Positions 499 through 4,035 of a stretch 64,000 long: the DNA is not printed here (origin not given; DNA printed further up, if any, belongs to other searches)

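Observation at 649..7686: rpoB and rpoC fused into one 2345-aa ORF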

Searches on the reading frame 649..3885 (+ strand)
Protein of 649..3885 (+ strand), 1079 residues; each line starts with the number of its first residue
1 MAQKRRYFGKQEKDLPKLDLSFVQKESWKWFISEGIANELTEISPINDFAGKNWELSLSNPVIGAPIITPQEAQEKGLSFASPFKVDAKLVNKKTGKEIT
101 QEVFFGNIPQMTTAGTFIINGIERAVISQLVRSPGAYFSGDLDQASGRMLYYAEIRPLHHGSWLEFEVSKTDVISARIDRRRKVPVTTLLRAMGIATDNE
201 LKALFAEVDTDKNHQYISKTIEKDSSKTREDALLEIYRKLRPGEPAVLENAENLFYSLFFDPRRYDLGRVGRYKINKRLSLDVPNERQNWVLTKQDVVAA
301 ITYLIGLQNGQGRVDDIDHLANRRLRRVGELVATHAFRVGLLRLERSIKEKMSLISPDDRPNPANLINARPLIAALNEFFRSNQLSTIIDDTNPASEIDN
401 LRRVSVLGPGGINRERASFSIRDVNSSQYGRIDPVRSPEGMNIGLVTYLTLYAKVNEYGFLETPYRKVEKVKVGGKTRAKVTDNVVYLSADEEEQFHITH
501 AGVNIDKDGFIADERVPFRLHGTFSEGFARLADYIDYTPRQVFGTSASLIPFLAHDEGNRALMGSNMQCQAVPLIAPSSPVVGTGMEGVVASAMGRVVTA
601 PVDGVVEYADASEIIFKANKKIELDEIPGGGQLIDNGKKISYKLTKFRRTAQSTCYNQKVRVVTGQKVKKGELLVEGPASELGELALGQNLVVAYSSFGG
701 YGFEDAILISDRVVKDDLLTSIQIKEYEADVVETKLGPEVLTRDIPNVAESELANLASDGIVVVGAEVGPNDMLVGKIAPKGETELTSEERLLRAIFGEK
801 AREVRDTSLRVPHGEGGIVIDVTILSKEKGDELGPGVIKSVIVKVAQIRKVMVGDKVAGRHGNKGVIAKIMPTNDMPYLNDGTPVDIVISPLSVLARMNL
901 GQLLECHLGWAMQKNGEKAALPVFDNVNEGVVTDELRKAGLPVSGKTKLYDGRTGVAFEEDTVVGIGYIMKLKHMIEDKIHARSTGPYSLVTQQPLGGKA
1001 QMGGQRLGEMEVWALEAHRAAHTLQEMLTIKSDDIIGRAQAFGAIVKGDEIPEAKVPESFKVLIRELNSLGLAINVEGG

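Call 40: find_homologous_proteins(query=window:649-3885:+, max_evalue=1e-50)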
Query window:649-3885:+ (1079 aa): 8000 proteins with E <= 1e-50 among 8000 candidates; the best 120 are listed.
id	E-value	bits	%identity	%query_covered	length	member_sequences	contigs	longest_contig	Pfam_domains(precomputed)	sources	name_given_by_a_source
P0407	0.0e+0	1877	77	100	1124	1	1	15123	PF04565.22,PF04561.20,PF04560.26,PF10385.15,PF04563.21,PF00562.34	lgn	-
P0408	0.0e+0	1871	77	100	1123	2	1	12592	PF04565.22,PF04561.20,PF04560.26,PF10385.15,PF04563.21,PF00562.34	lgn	-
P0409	0.0e+0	1868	77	100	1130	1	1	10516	PF04565.22,PF04561.20,PF04560.26,PF10385.15,PF04563.21,PF00562.34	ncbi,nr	ncbi:DNA-directed RNA polymerase subunit beta [Candidatus Microgenomates bacterium]|nr:DNA-directed 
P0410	0.0e+0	1864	76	100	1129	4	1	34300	PF04565.22,PF04561.20,PF04560.26,PF10385.15,PF04563.21,PF00562.34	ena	-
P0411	0.0e+0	1857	76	100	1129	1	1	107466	PF04565.22,PF04561.20,PF04560.26,PF10385.15,PF04563.21,PF00562.34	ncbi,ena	-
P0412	0.0e+0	1850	76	100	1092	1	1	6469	PF04565.22,PF04561.20,PF04560.26,PF10385.15,PF04563.21,PF00562.34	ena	-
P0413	0.0e+0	1849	76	100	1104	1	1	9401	PF04565.22,PF04561.20,PF04560.26,PF10385.15,PF04563.21,PF00562.34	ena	-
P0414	0.0e+0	1846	76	100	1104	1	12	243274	PF04565.22,PF04561.20,PF04560.26,PF10385.15,PF04563.21,PF00562.34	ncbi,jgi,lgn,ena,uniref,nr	ncbi:DNA-directed RNA polymerase subunit beta [Candidatus Woesebacteria bacterium RIFCSPLOWO2_01_FUL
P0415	0.0e+0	1844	75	100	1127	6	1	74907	PF04565.22,PF04561.20,PF04560.26,PF10385.15,PF04563.21,PF00562.34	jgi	-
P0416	0.0e+0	1843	76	100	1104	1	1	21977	PF04565.22,PF04561.20,PF04560.26,PF10385.15,PF04563.21,PF00562.34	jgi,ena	-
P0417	0.0e+0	1842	76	100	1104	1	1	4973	PF04565.22,PF04561.20,PF04560.26,PF10385.15,PF04563.21,PF00562.34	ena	-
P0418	0.0e+0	1842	76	100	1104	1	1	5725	PF04565.22,PF04561.20,PF04560.26,PF10385.15,PF04563.21,PF00562.34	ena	-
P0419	0.0e+0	1842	76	100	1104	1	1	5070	PF04565.22,PF04561.20,PF04560.26,PF10385.15,PF04563.21,PF00562.34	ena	-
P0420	0.0e+0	1842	76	100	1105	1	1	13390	PF04565.22,PF04561.20,PF04560.26,PF10385.15,PF04563.21,PF00562.34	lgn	-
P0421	0.0e+0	1841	75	100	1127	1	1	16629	PF04565.22,PF04561.20,PF04560.26,PF10385.15,PF04563.21,PF00562.34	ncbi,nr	ncbi:DNA-directed RNA polymerase subunit beta [Candidatus Woesebacteria bacterium]|nr:DNA-directed R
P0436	0.0e+0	1830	76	100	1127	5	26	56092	PF04565.22,PF04561.20,PF04560.26,PF10385.15,PF04563.21,PF00562.34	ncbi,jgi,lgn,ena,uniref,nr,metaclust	ncbi:MAG: DNA-directed RNA polymerase subunit beta [Candidatus Woesebacteria bacterium GW2011_GWC2_4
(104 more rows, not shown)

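Call 45: find_encoding_contigs(protein=P0411, flank=5000, max_places=2)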
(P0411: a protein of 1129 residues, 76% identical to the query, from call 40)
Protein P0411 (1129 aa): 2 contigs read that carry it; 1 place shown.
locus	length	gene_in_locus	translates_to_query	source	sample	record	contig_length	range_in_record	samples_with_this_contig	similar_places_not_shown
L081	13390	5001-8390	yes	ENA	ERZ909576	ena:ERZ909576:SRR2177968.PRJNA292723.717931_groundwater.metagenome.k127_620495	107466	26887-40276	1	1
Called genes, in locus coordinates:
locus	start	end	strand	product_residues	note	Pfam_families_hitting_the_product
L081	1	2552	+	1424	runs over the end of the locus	-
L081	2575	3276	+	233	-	PF04203:Sortase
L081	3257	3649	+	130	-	PF03652:RuvX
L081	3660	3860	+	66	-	-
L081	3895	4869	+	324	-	PF02618:YceG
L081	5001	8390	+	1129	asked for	PF04563:RNA_pol_Rpb2_1, PF04561:RNA_pol_Rpb2_2, PF04565:RNA_pol_Rpb2_3, PF10385:RNA_pol_Rpb2_45, PF00562:RNA_pol_Rpb2_6, PF04560:RNA_pol_Rpb2_7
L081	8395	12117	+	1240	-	PF04997:RNA_pol_Rpb1_1, PF00623:RNA_pol_Rpb1_2, PF04983:RNA_pol_Rpb1_3, PF04998:RNA_pol_Rpb1_5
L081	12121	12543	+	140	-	PF00164:Ribosom_S12_S23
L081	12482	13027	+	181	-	PF00177:Ribosomal_S7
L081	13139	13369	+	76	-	-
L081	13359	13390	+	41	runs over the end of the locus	-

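Call 46: find_encoding_contigs(protein=P0407, flank=5000, max_places=2)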
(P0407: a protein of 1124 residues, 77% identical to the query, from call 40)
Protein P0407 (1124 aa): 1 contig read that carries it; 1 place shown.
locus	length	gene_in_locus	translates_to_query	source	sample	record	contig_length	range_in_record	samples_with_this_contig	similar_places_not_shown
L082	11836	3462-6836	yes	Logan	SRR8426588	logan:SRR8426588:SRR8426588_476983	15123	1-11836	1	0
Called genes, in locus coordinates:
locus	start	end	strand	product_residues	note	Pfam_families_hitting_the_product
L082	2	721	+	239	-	?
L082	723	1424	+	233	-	PF04203:Sortase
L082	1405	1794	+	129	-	PF03652:RuvX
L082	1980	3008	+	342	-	PF02618:YceG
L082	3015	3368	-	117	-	-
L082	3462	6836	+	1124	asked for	PF04563:RNA_pol_Rpb2_1, PF04561:RNA_pol_Rpb2_2, PF04565:RNA_pol_Rpb2_3, PF10385:RNA_pol_Rpb2_45, PF00562:RNA_pol_Rpb2_6, PF04560:RNA_pol_Rpb2_7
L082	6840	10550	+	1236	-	PF04997:RNA_pol_Rpb1_1, PF00623:RNA_pol_Rpb1_2, PF04983:RNA_pol_Rpb1_3, PF04998:RNA_pol_Rpb1_5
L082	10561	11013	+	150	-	PF00164:Ribosom_S12_S23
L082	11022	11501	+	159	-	PF00177:Ribosomal_S7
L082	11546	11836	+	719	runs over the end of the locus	PF00009:GTP_EFTU, PF22042:EF-G_D2, PF03144:GTP_EFTU_D2, PF14492:EFG_III, PF16658:RF3_C, PF03764:EFG_IV, PF00679:EFG_C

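Call 50: find_encoding_contigs(protein=P0414, flank=4500, max_places=1)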
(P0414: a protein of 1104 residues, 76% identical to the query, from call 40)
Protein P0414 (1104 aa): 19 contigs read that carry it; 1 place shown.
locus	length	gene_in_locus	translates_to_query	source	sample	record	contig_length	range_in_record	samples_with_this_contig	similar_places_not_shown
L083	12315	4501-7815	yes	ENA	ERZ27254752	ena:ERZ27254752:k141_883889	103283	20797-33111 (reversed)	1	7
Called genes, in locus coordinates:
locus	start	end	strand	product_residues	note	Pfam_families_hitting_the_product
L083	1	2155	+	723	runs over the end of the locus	PF04865:Baseplate_J (weak)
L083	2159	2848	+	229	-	PF04203:Sortase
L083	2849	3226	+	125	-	PF03652:RuvX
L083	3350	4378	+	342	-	PF02618:YceG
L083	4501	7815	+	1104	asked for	PF04563:RNA_pol_Rpb2_1, PF04561:RNA_pol_Rpb2_2, PF04565:RNA_pol_Rpb2_3, PF10385:RNA_pol_Rpb2_45, PF00562:RNA_pol_Rpb2_6, PF04560:RNA_pol_Rpb2_7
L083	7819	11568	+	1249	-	PF04997:RNA_pol_Rpb1_1, PF00623:RNA_pol_Rpb1_2, PF04983:RNA_pol_Rpb1_3, PF04998:RNA_pol_Rpb1_5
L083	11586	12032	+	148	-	PF00164:Ribosom_S12_S23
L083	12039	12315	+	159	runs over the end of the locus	PF00177:Ribosomal_S7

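Call 51: find_encoding_contigs(protein=P0436, flank=4500, max_places=1)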
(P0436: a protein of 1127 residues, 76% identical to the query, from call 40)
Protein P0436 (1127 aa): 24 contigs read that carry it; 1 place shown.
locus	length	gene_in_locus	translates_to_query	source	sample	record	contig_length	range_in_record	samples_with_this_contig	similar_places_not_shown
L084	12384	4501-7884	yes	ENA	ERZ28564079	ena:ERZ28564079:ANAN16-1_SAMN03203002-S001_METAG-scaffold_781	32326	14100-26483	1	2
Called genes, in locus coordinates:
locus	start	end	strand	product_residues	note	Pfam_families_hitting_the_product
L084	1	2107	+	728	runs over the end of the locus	-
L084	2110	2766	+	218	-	PF04203:Sortase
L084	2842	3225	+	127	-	PF03652:RuvX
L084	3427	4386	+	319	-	PF02618:YceG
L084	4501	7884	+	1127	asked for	PF04563:RNA_pol_Rpb2_1, PF04561:RNA_pol_Rpb2_2, PF04565:RNA_pol_Rpb2_3, PF10385:RNA_pol_Rpb2_45, PF00562:RNA_pol_Rpb2_6, PF04560:RNA_pol_Rpb2_7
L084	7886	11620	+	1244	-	PF04997:RNA_pol_Rpb1_1, PF00623:RNA_pol_Rpb1_2, PF04983:RNA_pol_Rpb1_3, PF04998:RNA_pol_Rpb1_5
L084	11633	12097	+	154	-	PF00164:Ribosom_S12_S23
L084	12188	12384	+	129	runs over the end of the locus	PF00177:Ribosomal_S7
